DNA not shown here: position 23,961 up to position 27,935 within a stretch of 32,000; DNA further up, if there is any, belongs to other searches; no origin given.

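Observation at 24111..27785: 1224-aa orphan protein, apparently cytoplasmic, with leaderless-type promoter and C-terminal hydrophobic patch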

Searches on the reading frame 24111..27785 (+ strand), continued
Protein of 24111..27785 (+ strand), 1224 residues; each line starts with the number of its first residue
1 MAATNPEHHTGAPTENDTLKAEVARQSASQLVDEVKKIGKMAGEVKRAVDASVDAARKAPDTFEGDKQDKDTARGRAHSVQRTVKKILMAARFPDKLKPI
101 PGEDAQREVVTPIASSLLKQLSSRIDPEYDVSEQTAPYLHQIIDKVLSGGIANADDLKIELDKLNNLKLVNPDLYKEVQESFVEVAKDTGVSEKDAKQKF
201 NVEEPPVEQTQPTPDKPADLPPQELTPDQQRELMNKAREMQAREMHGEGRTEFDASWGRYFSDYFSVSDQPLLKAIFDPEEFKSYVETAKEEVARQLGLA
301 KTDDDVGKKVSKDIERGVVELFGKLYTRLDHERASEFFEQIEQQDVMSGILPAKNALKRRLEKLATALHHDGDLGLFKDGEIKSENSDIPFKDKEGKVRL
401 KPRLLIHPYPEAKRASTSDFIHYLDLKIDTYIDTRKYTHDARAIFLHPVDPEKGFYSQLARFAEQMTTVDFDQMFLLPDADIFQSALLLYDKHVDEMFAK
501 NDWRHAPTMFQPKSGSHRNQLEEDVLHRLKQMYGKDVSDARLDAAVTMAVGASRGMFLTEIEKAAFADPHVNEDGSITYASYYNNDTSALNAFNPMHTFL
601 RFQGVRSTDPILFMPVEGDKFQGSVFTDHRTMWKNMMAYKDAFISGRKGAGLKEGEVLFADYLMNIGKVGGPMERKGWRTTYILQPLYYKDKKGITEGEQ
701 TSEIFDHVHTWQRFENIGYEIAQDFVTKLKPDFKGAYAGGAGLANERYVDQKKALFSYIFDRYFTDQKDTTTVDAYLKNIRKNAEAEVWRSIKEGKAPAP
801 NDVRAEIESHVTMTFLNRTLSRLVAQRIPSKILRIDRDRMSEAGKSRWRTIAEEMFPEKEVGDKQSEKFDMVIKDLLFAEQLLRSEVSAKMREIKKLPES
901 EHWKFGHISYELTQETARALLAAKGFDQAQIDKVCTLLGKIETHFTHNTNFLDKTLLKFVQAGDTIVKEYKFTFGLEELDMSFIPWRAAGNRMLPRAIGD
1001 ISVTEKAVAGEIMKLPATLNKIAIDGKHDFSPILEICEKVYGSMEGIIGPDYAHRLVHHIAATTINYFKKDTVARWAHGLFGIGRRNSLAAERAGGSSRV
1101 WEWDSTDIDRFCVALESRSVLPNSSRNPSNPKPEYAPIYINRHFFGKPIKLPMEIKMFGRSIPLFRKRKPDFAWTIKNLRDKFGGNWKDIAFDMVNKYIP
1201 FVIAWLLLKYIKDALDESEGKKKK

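Call 50: find_related_loci(query=A1, collection=genome_contigs, flank=10000)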
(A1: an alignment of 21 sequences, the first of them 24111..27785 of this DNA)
Query A1 (1224 aa) in genome_contigs; peptide patterns used: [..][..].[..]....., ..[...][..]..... (x = any residue, [..] = any of these).
420 stretches matched a pattern; 25 encode a relative of the query (tblastn E <= 1e-3); 24 distinct loci.
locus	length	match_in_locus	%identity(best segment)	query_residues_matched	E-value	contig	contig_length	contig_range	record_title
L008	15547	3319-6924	61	12-1223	0e+0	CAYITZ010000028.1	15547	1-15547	MAG TPA_asm: uncultured Gammaproteobacteria bacterium isolate ERP119705_co4_438 genome assembly, contig: NODE_3424_lengt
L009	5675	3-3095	67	193-1223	0e+0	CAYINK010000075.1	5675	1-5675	MAG TPA_asm: uncultured Gammaproteobacteria bacterium isolate ERP119705_co25_345 genome assembly, contig: NODE_17793_len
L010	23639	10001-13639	61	12-1223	0e+0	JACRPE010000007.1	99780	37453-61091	MAG: Candidatus Roizmanbacteria bacterium isolate NC_groundwater_1979_Pr3_S-0.2um_40_30 scaffold_299161, whole genome sh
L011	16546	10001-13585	53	1-1224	0e+0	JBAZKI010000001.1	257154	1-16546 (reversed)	MAG: Patescibacteria group bacterium isolate SO_2017_LW4_14 scaffold_128_c1_LW137-91_2017, whole genome shotgun sequence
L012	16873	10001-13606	51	1-1219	0e+0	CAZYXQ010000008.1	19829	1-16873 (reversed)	MAG TPA_asm: uncultured Gammaproteobacteria bacterium isolate binchicken_co22_138 genome assembly, contig: NODE_2937_len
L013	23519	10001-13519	51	1-1223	0e+0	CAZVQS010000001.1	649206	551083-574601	MAG TPA_asm: uncultured Gammaproteobacteria bacterium isolate SRP278314_co2_148 genome assembly, contig: NODE_3_length_6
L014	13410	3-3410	43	78-1223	0e+0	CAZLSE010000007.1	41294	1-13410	MAG TPA_asm: uncultured Gammaproteobacteria bacterium isolate binchicken_co37_70 genome assembly, contig: NODE_410_lengt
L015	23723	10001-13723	40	1-1223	0e+0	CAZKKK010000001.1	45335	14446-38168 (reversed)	MAG TPA_asm: uncultured Gammaproteobacteria bacterium isolate binchicken_co186_141 genome assembly, contig: NODE_766_len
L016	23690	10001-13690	39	1-1223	0e+0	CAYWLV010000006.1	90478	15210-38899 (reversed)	MAG TPA_asm: uncultured Gammaproteobacteria bacterium isolate SRP278252_co2_47 genome assembly, contig: NODE_343_length_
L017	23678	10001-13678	40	1-1223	0e+0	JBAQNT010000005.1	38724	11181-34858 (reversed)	MAG: Microgenomates group bacterium isolate MFD12002_ilm_asm_bin4 k127_73684, whole genome shotgun sequence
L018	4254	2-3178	39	136-1223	0e+0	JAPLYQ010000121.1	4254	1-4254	MAG: Candidatus Roizmanbacteria bacterium isolate LacPavin_0920_WC57_MAG_37_8 LacPavin_0920_WC57_scaffold_961610, whole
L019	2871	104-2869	39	1-939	0e+0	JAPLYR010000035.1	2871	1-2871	MAG: Candidatus Roizmanbacteria bacterium isolate LacPavin_0818_WC45_MAG_36_7 LacPavin_0818_WC45_scaffold_312172, whole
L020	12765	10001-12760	41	1-939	0e+0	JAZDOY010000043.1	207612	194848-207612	MAG: bacterium isolate MEGAHIT-group-0.802 k141_14522640, whole genome shotgun sequence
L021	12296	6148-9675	48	1-1223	0e+0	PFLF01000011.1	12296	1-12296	MAG: Candidatus Roizmanbacteria bacterium CG_4_10_14_0_8_um_filter_39_9 CG_4_10_14_0.8_um_filter_scaffold_3088_c, whole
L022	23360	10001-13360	35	112-1224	0e+0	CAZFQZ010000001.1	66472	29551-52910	MAG TPA_asm: uncultured Gammaproteobacteria bacterium isolate SRP271791_co2_5 genome assembly, contig: NODE_27_length_66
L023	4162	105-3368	32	151-1224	6e-177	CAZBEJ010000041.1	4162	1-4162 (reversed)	MAG TPA_asm: uncultured Gammaproteobacteria bacterium isolate SRP271791_co2_58 genome assembly, contig: NODE_6958_length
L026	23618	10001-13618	30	1-1224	2e-147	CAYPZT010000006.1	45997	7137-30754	MAG TPA_asm: uncultured Gammaproteobacteria bacterium isolate SRP329715_co1_181 genome assembly, contig: NODE_967_length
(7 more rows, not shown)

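Call 59: fold_search(model_id=the predicted structure, library=viral)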
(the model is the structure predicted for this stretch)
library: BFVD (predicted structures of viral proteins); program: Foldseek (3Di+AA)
matches with E <= 10: 231; with E <= 0.001: 0
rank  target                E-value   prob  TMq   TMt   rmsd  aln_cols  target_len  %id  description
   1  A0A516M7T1            8.4e-03  0.13  0.07  0.07  43.0      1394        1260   10  (no name in the UniProt tables at hand)
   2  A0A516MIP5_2          6.6e-02  0.08  0.07  0.08  32.4       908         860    8  (no name in the UniProt tables at hand)
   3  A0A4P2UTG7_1          9.6e-02  0.13  0.11  0.12  26.8      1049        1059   10  RNA-directed RNA polymerase [Zhuye pepper nucleorhabdovirus]
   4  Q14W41                1.4e-01  0.06  0.08  0.08  41.6      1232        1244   10  ORF65 [Ranid herpesvirus 2]
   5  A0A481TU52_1          1.7e-01  0.06  0.07  0.07  54.1      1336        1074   10  UL36 [Human herpesvirus 2]
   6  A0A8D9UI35            1.9e-01  0.07  0.08  0.07  50.6      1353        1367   10  (no name in the UniProt tables at hand)
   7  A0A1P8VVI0            2.2e-01  0.04  0.06  0.07  47.8      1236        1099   11  (no name in the UniProt tables at hand)
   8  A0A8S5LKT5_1          2.5e-01  0.05  0.06  0.08  33.2      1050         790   10  Tail tape measure protein [Siphoviridae sp. ctKcB20]
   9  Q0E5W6                2.6e-01  0.05  0.08  0.09  40.3      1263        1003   11  Putative internal virion protein [Pseudomonas phage LKA1]
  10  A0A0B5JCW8            2.7e-01  0.08  0.09  0.11  31.0      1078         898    9  F-box domain protein [Pandoravirus inopinatum]
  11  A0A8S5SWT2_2          2.7e-01  0.07  0.08  0.07  52.3      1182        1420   10  Minor tail protein [Siphoviridae sp. ctZHD14]
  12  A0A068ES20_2          2.7e-01  0.04  0.06  0.06  53.2      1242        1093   11  Large tegument protein [Falconid herpesvirus 1]
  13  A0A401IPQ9            2.7e-01  0.04  0.07  0.07  41.3      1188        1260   11  Wsv143-like protein (Fragment) [Sesarmops intermedium nimavirus]
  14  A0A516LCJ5            3.0e-01  0.11  0.09  0.14  30.7       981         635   10  (no name in the UniProt tables at hand)
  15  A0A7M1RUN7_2          3.2e-01  0.09  0.07  0.07  29.4       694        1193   11  DNA helicase [uncultured phage cr50_1]
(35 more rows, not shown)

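Call 69: find_homologous_proteins(query=A7, max_evalue=0.001)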
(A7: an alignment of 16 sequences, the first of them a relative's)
Query A7 (16 sequences) (1205 aa, profile of the alignment): 1 proteins with E <= 0.001 among 8000 candidates.
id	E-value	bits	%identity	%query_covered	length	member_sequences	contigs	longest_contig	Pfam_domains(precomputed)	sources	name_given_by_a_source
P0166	0.0e+0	1095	100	100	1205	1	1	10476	-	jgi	jgi:hypothetical protein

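Call 70: find_encoding_contigs(protein=P0166, flank=10000, max_places=3)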
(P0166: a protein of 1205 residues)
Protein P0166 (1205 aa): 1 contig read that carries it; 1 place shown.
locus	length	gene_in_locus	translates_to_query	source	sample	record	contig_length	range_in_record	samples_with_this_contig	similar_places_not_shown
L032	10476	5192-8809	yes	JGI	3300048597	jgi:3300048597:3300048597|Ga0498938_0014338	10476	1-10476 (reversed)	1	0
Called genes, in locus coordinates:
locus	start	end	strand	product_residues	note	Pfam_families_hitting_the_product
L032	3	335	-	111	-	?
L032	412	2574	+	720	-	PF00133:tRNA-synt_1, PF13603:tRNA-synt_1_2, PF09334:tRNA-synt_1g (weak), PF08264:Anticodon_1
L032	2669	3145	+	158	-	-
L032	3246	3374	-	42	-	-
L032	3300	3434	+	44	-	PF00468:Ribosomal_L34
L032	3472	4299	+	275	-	PF02096:60KD_IMP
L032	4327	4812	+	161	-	PF13083:KH_KhpA-B (weak), PF01424:R3H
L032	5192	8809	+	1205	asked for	-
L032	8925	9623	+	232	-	-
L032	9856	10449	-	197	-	-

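Call 73: find_related_loci(query=L002:22019-23353:+, collection=metagenome_contigs, flank=10000)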
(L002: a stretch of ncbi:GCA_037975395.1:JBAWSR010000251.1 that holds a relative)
Query L002:22019-23353:+ (444 aa) in metagenome_contigs; peptide patterns used: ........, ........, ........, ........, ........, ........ (x = any residue, [..] = any of these).
216 stretches matched a pattern; 20 encode a relative of the query (tblastn E <= 1e-3); 20 distinct loci.
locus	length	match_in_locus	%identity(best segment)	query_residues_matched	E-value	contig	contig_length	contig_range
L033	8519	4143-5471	95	1-443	0e+0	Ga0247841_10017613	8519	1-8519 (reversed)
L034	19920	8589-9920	96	1-444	0e+0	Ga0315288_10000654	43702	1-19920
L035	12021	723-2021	71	3-443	0e+0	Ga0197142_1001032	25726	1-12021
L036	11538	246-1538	70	5-443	0e+0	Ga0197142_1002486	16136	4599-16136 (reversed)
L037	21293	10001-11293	70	5-443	0e+0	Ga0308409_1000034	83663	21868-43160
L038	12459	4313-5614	69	2-443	0e+0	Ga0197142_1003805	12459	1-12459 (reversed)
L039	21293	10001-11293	70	5-443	0e+0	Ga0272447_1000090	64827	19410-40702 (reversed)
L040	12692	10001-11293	70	5-443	0e+0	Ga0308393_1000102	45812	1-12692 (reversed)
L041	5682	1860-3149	69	5-442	0e+0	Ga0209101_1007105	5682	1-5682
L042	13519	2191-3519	63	1-443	0e+0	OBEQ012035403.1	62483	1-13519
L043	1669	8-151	73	391-438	7e-16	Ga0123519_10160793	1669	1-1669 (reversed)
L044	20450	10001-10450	29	286-440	8e-13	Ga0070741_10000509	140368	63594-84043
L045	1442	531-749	36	285-357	4e-9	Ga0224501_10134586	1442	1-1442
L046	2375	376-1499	27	272-421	2e-8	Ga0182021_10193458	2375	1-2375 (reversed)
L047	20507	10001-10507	25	286-433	3e-7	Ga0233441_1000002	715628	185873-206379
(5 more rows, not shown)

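Call 75: search_protein_families(library=pfam, proteins=[L034:9920-10963:+, L034:11420-12595:+, L034:12793-13461:+, L034:13458-14705:-, L034:14865-15437:-, L034:15675-17783:-, L034:17814-18287:-, L034:18299-18721:-, L034:18672-19919:-, L034:7423-8100:+], max_evalue=0.001)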
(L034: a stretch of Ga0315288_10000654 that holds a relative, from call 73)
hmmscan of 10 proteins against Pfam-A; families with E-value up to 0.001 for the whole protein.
L034:9920-10963:+ (347 aa): 5 families
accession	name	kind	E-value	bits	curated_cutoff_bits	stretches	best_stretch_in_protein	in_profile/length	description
PF02463.25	SMC_N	-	6e-18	65.5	40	1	3-338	2-205/220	RecF/RecN/SMC N terminal domain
PF13175.12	AAA_15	-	1.8e-08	34.9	32.1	1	1-318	1-263/374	AAA ATPase domain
PF13476.12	AAA_23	-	3.6e-05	24.9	27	1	5-197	1-188/201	AAA domain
PF13304.12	AAA_21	-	5.8e-05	23.7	27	0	25-323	1-286/304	AAA domain, putative AbiEii toxin, Type IV TA system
PF13514.12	AAA_27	-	0.00017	21.7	22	1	1-56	1-59/206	AAA domain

L034:11420-12595:+ (391 aa): 0 families

L034:12793-13461:+ (222 aa): 2 families
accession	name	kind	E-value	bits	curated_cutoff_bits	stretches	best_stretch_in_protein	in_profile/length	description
PF04002.20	RadC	-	2.5e-39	134.4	22.1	1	113-220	13-120/121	RadC-like JAB domain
PF20582.4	UPF0758_N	-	5e-22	78.2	27.1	1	5-81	1-77/77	UPF0758 N-terminal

L034:13458-14705:- (415 aa): 3 families
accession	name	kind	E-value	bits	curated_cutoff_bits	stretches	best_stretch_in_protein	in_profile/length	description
PF00817.25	IMS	-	2.6e-45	154.4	23.2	1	14-159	1-148/148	impB/mucB/samB family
PF11799.13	IMS_C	-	2e-10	41.5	20.7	1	248-357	2-109/109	impB/mucB/samB family C-terminal domain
PF11798.14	IMS_HHH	-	6.5e-07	29.7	24.4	1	173-202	3-32/32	IMS family HHH motif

L034:14865-15437:- (190 aa): 1 family
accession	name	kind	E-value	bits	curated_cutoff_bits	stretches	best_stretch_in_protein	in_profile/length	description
PF00717.28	Peptidase_S24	-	3.9e-26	91.5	23.3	1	67-181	1-115/116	Peptidase S24-like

L034:15675-17783:- (702 aa): 7 families
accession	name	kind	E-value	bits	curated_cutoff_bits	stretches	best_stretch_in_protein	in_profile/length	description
PF00009.33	GTP_EFTU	-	1.5e-61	207.7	26.5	1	17-292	2-188/188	Elongation factor Tu GTP binding domain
PF03764.24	EFG_IV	-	9.2e-46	155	24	1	489-607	1-120/121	Elongation factor G, domain IV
PF14492.12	EFG_III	-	7.5e-34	116.1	27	1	414-488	1-75/75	Elongation Factor G, domain III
PF00679.30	EFG_C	-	3.3e-27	94.8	27.9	1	611-695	2-87/89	Elongation factor G C-terminus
PF22042.2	EF-G_D2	-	1.5e-20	73.5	27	1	319-401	1-82/84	Elongation factor G domain 2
PF03144.31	GTP_EFTU_D2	-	4e-18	66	30.3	1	334-401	1-73/73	Elongation factor Tu domain 2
PF16658.11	RF3_C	-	4.1e-06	27.1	40.1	1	423-502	15-94/132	Class II release factor RF3, C-terminal domain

L034:17814-18287:- (157 aa): 1 family
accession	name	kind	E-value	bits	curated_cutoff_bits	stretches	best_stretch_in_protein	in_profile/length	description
PF00177.27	Ribosomal_S7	-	1.5e-47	161.4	24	1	3-150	3-148/148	Ribosomal protein S7p/S5e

L034:18299-18721:- (140 aa): 1 family
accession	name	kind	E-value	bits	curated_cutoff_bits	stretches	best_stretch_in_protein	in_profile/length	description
PF00164.32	Ribosom_S12_S23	-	3e-33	114.3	22.3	1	39-133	10-106/110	Ribosomal protein S12/S23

L034:18672-19919:- (415 aa): 1 family
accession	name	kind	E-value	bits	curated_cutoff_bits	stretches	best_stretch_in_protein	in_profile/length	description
PF04998.22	RNA_pol_Rpb1_5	-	3.5e-46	158.2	28.5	1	2-333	22-258/267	RNA polymerase Rpb1, domain 5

L034:7423-8100:+ (225 aa): 0 families

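Call 77: find_homologous_proteins(query=P0166, max_evalue=0.001)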
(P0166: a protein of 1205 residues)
Query P0166 (1205 aa): 1 proteins with E <= 0.001 among 8000 candidates.
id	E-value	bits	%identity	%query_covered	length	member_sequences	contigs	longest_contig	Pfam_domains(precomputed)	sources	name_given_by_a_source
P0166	0.0e+0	2731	100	100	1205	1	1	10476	-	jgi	jgi:hypothetical protein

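Call 85: search_dna_similar(query=window:24111-27785:+, collection=plasmids, mode=protein, max_evalue=0.001, max_rows=10)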
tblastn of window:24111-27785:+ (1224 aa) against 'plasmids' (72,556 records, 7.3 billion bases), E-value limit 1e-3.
No match.

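Call 86: search_dna_similar(query=window:24111-27785:+, collection=phages, mode=protein, max_evalue=0.001, max_rows=10)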
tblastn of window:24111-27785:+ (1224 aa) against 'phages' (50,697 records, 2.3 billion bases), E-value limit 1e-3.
No match.

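Call 88: search_protein_families(library=pfam, proteins=[L005:17924-21646:+, L005:21655-21837:+, L005:21827-22510:+, L005:22507-22824:+, L034:11420-12595:+], max_evalue=0.01)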
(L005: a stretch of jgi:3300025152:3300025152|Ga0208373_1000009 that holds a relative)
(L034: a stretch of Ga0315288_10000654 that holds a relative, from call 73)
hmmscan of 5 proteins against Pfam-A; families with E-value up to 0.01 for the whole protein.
L005:17924-21646:+ (1240 aa): 29 families (the best 25 are shown)
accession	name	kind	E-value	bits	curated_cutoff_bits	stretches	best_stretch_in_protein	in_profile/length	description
PF07724.20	AAA_2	-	7e-68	228.3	27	1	645-788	1-146/166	AAA domain (Cdc48 subfamily)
PF17871.7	AAA_lid_9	-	6.1e-31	106.9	22.8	1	452-551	1-100/104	AAA lid domain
PF02861.25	Clp_N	-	1.2e-22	80.3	20.7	2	206-250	4-48/53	Clp amino terminal domain, pathogenicity island component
PF00004.35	AAA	-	3.5e-22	79.7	21.2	2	314-444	3-124/131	ATPase family associated with various cellular activities (AAA)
PF10431.15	ClpB_D2-small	-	1.2e-21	77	21.9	1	1071-1147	5-81/81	C-terminal, D2-small domain, of ClpB protein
PF07728.20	AAA_5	-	1.1e-20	74.5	22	2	650-771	2-125/139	AAA domain (dynein-related subfamily)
PF13401.12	AAA_22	-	4.3e-12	46.9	27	2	308-413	4-108/130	AAA domain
PF13191.12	AAA_16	-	5.9e-09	37.1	32.6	1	290-340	2-61/167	AAA ATPase domain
PF00158.32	Sigma54_activat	-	1.1e-08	35.4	20.2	1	641-768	16-142/168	Sigma-54 interaction domain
PF13173.12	AAA_14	-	3.2e-07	30.8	27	0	313-395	6-76/129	AAA domain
PF05621.17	TniB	-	3.1e-06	27.2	22.4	1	305-450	31-186/189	Bacterial TniB protein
PF20030.5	bpMoxR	-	2e-05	24.2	27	1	651-768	35-145/205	MoxR domain in the MoxR-vWA-beta-propeller ternary systems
PF01637.24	ATPase_2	-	2.8e-05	24.5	33.2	0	293-409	4-139/225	ATPase domain predominantly from Archaea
PF16326.10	ABC_tran_CTD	-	6.1e-05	23.6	32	1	517-565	12-60/69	ABC transporter C-terminal domain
PF12775.13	AAA_7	-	0.00017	21.6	25.8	0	308-338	32-62/181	P-loop containing dynein motor region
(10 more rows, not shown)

L005:21655-21837:+ (60 aa): 0 families

L005:21827-22510:+ (227 aa): 0 families

L005:22507-22824:+ (105 aa): 1 family
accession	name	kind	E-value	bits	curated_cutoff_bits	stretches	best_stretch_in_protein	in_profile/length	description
PF18895.5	T4SS_pilin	-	6.1e-08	33.1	26.6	1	26-94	4-71/71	Type IV secretion system pilin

L034:11420-12595:+ (391 aa): 0 families
